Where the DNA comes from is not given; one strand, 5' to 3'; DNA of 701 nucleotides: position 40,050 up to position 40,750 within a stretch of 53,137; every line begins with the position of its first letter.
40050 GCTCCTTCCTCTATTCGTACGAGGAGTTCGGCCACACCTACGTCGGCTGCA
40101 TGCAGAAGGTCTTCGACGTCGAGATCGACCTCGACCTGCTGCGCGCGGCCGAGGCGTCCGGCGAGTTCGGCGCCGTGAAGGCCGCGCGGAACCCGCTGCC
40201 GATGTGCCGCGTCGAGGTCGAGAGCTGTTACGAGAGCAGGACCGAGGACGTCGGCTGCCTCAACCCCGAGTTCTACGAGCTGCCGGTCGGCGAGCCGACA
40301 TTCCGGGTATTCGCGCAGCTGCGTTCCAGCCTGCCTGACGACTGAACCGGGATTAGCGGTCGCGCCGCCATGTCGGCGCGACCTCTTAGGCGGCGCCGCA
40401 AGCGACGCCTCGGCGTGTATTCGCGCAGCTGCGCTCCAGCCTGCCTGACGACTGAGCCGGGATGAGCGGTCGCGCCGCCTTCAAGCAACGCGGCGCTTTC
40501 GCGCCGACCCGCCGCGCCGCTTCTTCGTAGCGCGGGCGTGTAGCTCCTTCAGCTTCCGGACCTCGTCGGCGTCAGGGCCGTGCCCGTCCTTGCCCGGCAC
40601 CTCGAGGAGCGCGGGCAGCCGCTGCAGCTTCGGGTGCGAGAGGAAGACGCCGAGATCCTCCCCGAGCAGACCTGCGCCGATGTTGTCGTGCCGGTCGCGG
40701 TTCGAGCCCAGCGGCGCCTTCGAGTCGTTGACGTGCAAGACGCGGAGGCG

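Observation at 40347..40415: Interspersed ~69-nt double-hairpin element with compensatory stem changes (copy A; copy B at 46041-46109)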

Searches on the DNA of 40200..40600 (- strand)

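Call 12: search_rna_families(source=window, start=40200, end=40600, threshold=evalue, max_evalue=10)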
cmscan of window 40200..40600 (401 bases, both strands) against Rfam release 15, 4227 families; matches with E-value up to 10: 9.
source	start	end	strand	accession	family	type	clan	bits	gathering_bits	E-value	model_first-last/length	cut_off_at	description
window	40359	40487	-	RF01521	CC1840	Gene; sRNA;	-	17.4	50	5.1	1-95/95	no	caulobacter sRNA CC1840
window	40228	40326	-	RF03343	mir-3347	Gene; miRNA;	-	16.9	124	0.77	1-106/106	no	mir-3347 microRNA precursor family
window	40272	40406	-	RF02836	Bcj14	Gene; sRNA;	-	15.1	59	2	1-171/171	no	Burkholderia RNA 14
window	40398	40447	-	RF00520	ybhL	Cis-reg; leader;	-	14.6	50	8.2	1-73/73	no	ybhL leader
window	40351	40411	+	RF02243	Xoo8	Gene; sRNA;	-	12.5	90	0.23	16-76/323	no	Proteobacterial sRNA Xoo8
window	40466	40550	-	RF01681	P4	Gene; sRNA;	-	11.1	37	1.5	1-215/215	no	Pseudomonas sRNA P4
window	40338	40473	+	RF02876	AS-pc02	Gene; antisense;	-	10.5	40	3.4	1-185/185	no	Antisense to pHK01_099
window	40358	40383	-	RF02243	Xoo8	Gene; sRNA;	-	8.1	90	6.2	23-48/323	no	Proteobacterial sRNA Xoo8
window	40338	40422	-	RF02225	sX6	Gene; sRNA;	-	7.8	40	9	246-340/342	no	Proteobacterial sRNA sX6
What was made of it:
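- On Any Rfam family (release 15): At E<=10 over 40200-40600 the best matches score 7.8-17.4 bits, far below their gathering cut-offs of 37-124 bits (call 12).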

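Call 43: build_rna_model(alignment_id=A4, structure=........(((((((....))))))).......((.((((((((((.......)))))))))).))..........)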
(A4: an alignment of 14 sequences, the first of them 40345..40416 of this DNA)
Model R1 built from alignment A4 (14 sequences, 76 columns); structure: as given.
model positions 72; base pairs 19; branch points 1; effective number of sequences 2.23; information 0.783 bits per position. Calibrated on 0.2 Mb of random sequence (short: E-values are rough).
structure used (alignment columns):
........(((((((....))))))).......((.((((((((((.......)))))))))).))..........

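Call 44: search_with_rna_model(model_id=R1, sources=[window, L001, L002, L004, L006, L007, L008, L009, L010, L011, L012, L013, L015, L016, L017, L019, L020, L022, L023, L024, L025, L026, L027, L028, L029, L030, L031, L032, L033, L034, L035, L036], max_evalue=1)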
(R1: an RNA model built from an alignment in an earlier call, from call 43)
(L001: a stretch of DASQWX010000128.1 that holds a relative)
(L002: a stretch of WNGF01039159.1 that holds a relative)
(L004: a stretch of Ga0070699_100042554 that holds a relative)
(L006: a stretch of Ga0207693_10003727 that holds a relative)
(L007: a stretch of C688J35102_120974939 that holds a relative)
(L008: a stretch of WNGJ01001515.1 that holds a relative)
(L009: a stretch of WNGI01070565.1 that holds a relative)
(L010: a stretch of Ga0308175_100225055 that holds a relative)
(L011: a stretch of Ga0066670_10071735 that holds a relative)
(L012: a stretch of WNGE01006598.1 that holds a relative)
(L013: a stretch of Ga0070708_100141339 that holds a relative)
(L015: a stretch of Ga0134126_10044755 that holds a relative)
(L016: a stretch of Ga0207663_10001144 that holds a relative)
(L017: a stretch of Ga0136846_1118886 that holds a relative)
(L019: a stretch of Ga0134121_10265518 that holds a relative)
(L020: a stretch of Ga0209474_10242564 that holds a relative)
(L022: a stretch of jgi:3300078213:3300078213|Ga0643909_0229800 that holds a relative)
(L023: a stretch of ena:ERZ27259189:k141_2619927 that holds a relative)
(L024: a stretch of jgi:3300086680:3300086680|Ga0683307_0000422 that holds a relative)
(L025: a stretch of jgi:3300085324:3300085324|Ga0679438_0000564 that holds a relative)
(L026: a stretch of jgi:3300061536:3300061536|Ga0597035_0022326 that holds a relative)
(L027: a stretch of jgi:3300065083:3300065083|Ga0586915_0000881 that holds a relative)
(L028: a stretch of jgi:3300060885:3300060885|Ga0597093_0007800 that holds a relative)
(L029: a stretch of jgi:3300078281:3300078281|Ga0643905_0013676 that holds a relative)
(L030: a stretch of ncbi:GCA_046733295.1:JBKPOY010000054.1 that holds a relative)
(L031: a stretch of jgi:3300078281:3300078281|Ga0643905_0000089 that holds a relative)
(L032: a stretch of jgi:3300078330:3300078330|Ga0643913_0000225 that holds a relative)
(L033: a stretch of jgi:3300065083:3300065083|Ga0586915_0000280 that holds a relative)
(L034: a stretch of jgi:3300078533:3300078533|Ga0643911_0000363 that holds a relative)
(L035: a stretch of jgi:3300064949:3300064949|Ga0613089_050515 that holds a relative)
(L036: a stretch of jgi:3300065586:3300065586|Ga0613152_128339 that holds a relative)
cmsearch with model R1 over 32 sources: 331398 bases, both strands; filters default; matches with E-value up to 1: 87.
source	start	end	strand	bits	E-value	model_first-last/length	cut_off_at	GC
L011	94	164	+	94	2.8e-24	1-72/72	no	0.69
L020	136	206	-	94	2.8e-24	1-72/72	no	0.69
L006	12438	12508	+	93.2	4.7e-24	1-72/72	no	0.69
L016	9336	9406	-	93.2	4.7e-24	1-72/72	no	0.69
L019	65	135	+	92.9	5.9e-24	1-72/72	no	0.7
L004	2268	2338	+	92.5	7.4e-24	1-72/72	no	0.68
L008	10430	10500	-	91.6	1.3e-23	1-72/72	no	0.68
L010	1330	1402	+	90.5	2.9e-23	1-72/72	no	0.74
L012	3065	3135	-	90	4e-23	1-72/72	no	0.65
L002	123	193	-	90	4e-23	1-72/72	no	0.65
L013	79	150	+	89.7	4.8e-23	1-72/72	no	0.68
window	40345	40416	-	89.5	5.6e-23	1-72/72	no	0.72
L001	7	79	-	88.7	9e-23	1-72/72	no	0.7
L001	151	223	-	88.7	9e-23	1-72/72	no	0.7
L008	1755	1825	-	82.7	5e-21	1-72/72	no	0.63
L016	3540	3610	+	82.4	6e-21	1-72/72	no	0.66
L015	2997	3069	+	82.1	7.3e-21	1-72/72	no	0.67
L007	424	494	+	80.2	2.6e-20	1-72/72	no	0.69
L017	1841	1911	-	80.2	2.6e-20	1-72/72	no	0.69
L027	11535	11607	-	79.5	4.2e-20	1-72/72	no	0.71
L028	7125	7197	-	79.5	4.2e-20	1-72/72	no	0.71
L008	11747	11817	-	78.3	9.1e-20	1-72/72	no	0.68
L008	11853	11923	-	78.3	9.1e-20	1-72/72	no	0.68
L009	5734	5798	-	77.7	1.3e-19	9-72/72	5'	0.66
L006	8811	8881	-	70.5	1.6e-17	1-72/72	no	0.68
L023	2413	2485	-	65.2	5.1e-16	1-72/72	no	0.7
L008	7528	7596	-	54.8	5.1e-13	1-72/72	no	0.68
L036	2046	2117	-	54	8.3e-13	1-72/72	no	0.72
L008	2359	2431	+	50.5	8.5e-12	1-72/72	no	0.75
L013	1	41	+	47.7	5.6e-11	31-72/72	5'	0.71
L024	1805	1879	+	46.8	9.9e-11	1-72/72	no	0.69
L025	1805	1879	+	46.8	9.9e-11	1-72/72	no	0.69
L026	628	702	+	46.8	9.9e-11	1-72/72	no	0.69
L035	6666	6737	-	46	1.7e-10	1-72/72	no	0.71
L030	20064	20135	+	44.3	5.3e-10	1-72/72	no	0.75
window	9353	9428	-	43.7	7.8e-10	1-72/72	no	0.74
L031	9533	9604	-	38.1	3.2e-08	1-72/72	no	0.71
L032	9533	9604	-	38.1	3.2e-08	1-72/72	no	0.71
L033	9533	9604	-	38.1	3.2e-08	1-72/72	no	0.71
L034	9533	9604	-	38.1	3.2e-08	1-72/72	no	0.71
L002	3375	3448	+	37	6.5e-08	1-72/72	no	0.68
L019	659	689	-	23.2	0.0006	31-62/72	no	0.65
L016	8755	8822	+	23.2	0.00061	1-72/72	no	0.66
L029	5785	5813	-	22.1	0.0013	44-72/72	5'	0.72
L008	10414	10479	+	21.5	0.0019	1-72/72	no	0.73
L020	121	185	+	21.5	0.0019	1-72/72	no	0.68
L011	115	179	-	21.5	0.0019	1-72/72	no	0.68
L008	11786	11845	+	19.7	0.0061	1-72/72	no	0.63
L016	3570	3600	-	17.3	0.03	31-62/72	no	0.65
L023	3761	3810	-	16.8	0.042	1-72/72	no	0.72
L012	3075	3105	+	16.7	0.043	31-62/72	no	0.68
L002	133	163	+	16.7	0.043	31-62/72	no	0.68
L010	1322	1361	-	16.7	0.045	1-72/72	no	0.75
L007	407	455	-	15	0.14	1-72/72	no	0.67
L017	1880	1928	+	15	0.14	1-72/72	no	0.67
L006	8850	8893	+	14.9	0.14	1-72/72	no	0.66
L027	11576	11615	+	14.6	0.18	1-72/72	no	0.7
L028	7166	7205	+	14.6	0.18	1-72/72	no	0.7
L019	86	150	-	14.5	0.19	1-72/72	no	0.71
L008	1794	1867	+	14.5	0.19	1-72/72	no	0.69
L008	11892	11939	+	14.3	0.21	1-72/72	no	0.58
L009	5775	5798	+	14.2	0.23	1-24/72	3'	0.62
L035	4348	4393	-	14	0.26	1-72/72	no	0.65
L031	7216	7261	-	14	0.26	1-72/72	no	0.65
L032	7216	7261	-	14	0.26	1-72/72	no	0.65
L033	7216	7261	-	14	0.26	1-72/72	no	0.65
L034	7216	7261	-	14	0.26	1-72/72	no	0.65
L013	1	46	-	13.9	0.27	1-62/72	3'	0.72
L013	86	103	-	13.5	0.37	8-25/72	no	0.67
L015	3004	3021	-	13.5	0.37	8-25/72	no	0.67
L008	7572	7589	+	13.5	0.37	8-25/72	no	0.67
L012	8829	8919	+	12.9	0.53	1-72/72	no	0.68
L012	3111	3128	+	12.7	0.61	8-25/72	no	0.72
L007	1059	1165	+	12.6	0.66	1-72/72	no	0.7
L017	1170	1276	-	12.6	0.66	1-72/72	no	0.7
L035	6679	6704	+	12.3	0.82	34-59/72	no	0.85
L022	1449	1519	-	12.2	0.88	1-72/72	no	0.69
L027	5948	6018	-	12.2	0.88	1-72/72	no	0.69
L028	1538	1608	-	12.2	0.88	1-72/72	no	0.69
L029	198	268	-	12.2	0.88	1-72/72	no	0.69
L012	12949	13013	-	12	0.96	1-72/72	no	0.78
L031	19952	19992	-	12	0.99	1-72/72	no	0.61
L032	19945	19985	-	12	0.99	1-72/72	no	0.61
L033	19946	19986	-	12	0.99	1-72/72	no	0.61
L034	19946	19986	-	12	0.99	1-72/72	no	0.61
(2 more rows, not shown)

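Call 60: search_with_rna_model(model_id=R1, source=window, filters=off, max_evalue=5, show_alignments=4)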
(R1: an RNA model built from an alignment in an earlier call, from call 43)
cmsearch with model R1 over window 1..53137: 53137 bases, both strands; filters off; matches with E-value up to 5: 82.
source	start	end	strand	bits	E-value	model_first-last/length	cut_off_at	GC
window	40345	40416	-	89.5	9e-24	1-72/72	no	0.72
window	46039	46110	-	81.3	2e-21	1-72/72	no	0.71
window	9353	9428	-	43.7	1.3e-10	1-72/72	no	0.74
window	28332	28397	-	21.2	0.00036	1-72/72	no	0.7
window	40355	40386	+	18.3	0.0024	31-62/72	no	0.75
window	40455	40525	-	16.9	0.0061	1-72/72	no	0.73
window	28425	28496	+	13.5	0.058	1-72/72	no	0.74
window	30270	30350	+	13.2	0.072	1-72/72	no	0.73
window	50167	50254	-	12.8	0.091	1-72/72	no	0.68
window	38728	38778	+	12.7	0.099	1-72/72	no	0.73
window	12895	12949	-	11.9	0.17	1-72/72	no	0.71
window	42785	42852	+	11.8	0.19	1-72/72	no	0.71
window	31974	32041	+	11.7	0.19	1-72/72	no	0.71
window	42411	42440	+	11.7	0.19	34-60/72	no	0.73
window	46958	47020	-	11.7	0.19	1-72/72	no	0.71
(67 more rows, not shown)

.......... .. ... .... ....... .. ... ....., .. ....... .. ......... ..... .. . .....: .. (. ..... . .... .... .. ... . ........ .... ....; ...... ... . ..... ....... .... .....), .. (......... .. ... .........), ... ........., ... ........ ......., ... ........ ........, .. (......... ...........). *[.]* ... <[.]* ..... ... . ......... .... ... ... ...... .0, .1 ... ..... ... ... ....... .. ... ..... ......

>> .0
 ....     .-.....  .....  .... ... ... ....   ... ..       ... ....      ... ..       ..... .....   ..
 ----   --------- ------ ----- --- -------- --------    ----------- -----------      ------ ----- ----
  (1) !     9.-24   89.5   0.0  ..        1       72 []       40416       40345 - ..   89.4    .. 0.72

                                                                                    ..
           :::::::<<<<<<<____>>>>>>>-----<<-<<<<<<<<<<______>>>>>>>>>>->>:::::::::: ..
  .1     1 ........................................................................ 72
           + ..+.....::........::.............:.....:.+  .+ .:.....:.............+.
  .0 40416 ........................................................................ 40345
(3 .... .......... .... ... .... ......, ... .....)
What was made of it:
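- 40347..40414 (+): Element copy A, written in the E(+) orientation. 5' motif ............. at 40347-40359; hairpin 1 at 40358-40383; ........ at 40382-40389; hairpin 2 at 40392-40409; tail TCGG(C) at 40410-40414. The strand that keeps the pairing is the minus strand. Covariance model hit of 89.5 bits at 40345-40416 (calls 44, 60).
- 40456..40479 (+): E': a remnant of a second element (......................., the 5' motif plus the 5' arm of hairpin 1). It abuts the nfo stop codon at 40481-40483. It is the only element sequence left at this site in the 97-98% relatives L022 and L027-L029. Weak model hit at 40455-40525 (16.9 bits, call 60).
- Checked: The window has a third copy at 9353-9428 (43.7 bits, E about 1e-10) and a remnant at 40455-40525 (calls 44, 60).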

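Call 65: search_with_rna_model(model_id=R1, sources=[window, L001, L002, L004, L006, L007, L008, L010, L011, L013, L015, L016, L019, L023, L024, L027, L030, L031, L036, L039], max_evalue=0.000001, make_alignment=true)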
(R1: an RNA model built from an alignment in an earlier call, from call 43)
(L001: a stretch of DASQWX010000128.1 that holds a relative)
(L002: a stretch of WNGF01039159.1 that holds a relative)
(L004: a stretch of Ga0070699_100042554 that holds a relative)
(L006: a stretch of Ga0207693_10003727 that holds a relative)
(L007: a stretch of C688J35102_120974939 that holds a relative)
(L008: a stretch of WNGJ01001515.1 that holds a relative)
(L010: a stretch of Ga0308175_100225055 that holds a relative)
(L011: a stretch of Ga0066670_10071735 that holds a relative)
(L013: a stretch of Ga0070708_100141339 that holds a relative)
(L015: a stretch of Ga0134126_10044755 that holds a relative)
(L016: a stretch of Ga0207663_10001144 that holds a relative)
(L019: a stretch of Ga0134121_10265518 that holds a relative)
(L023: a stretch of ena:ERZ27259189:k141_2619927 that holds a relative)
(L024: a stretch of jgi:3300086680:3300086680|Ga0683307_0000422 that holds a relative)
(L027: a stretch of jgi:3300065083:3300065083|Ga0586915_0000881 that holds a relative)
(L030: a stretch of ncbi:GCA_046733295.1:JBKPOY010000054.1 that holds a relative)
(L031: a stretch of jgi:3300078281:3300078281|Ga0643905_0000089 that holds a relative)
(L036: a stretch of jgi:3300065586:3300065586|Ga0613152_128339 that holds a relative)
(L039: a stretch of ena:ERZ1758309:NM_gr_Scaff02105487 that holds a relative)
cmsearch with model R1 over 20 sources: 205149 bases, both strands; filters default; matches with E-value up to 0.000001: 32.
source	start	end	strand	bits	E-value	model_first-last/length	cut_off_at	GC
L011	94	164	+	94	1.7e-24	1-72/72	no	0.69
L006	12438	12508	+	93.2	2.9e-24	1-72/72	no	0.69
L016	9336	9406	-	93.2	2.9e-24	1-72/72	no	0.69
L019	65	135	+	92.9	3.6e-24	1-72/72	no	0.7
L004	2268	2338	+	92.5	4.6e-24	1-72/72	no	0.68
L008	10430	10500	-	91.6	8.3e-24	1-72/72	no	0.68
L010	1330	1402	+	90.5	1.8e-23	1-72/72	no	0.74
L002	123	193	-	90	2.5e-23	1-72/72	no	0.65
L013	79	150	+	89.7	3e-23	1-72/72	no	0.68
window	40345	40416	-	89.5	3.5e-23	1-72/72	no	0.72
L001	7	79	-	88.7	5.6e-23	1-72/72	no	0.7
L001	151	223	-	88.7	5.6e-23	1-72/72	no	0.7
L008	1755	1825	-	82.7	3.1e-21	1-72/72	no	0.63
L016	3540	3610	+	82.4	3.7e-21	1-72/72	no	0.66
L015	2997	3069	+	82.1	4.5e-21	1-72/72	no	0.67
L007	424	494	+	80.2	1.6e-20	1-72/72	no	0.69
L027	11535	11607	-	79.5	2.6e-20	1-72/72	no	0.71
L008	11747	11817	-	78.3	5.6e-20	1-72/72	no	0.68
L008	11853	11923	-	78.3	5.6e-20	1-72/72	no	0.68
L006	8811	8881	-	70.5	9.9e-18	1-72/72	no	0.68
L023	2413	2485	-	65.2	3.2e-16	1-72/72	no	0.7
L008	7528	7596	-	54.8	3.1e-13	1-72/72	no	0.68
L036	2046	2117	-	54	5.1e-13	1-72/72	no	0.72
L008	2359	2431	+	50.5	5.3e-12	1-72/72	no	0.75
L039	1030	1101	-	50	7.4e-12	1-72/72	no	0.76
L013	1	41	+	47.7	3.5e-11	31-72/72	5'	0.71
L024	1805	1879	+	46.8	6.1e-11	1-72/72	no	0.69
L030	20064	20135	+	44.3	3.3e-10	1-72/72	no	0.75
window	9353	9428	-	43.7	4.8e-10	1-72/72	no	0.74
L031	9533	9604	-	38.1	2e-08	1-72/72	no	0.71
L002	3375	3448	+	37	4e-08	1-72/72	no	0.68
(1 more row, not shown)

Alignment A7: 32 matches aligned to the model, 82 columns, each read 5' to 3' on its own strand. Consensus structure (alignment columns), stored with it:
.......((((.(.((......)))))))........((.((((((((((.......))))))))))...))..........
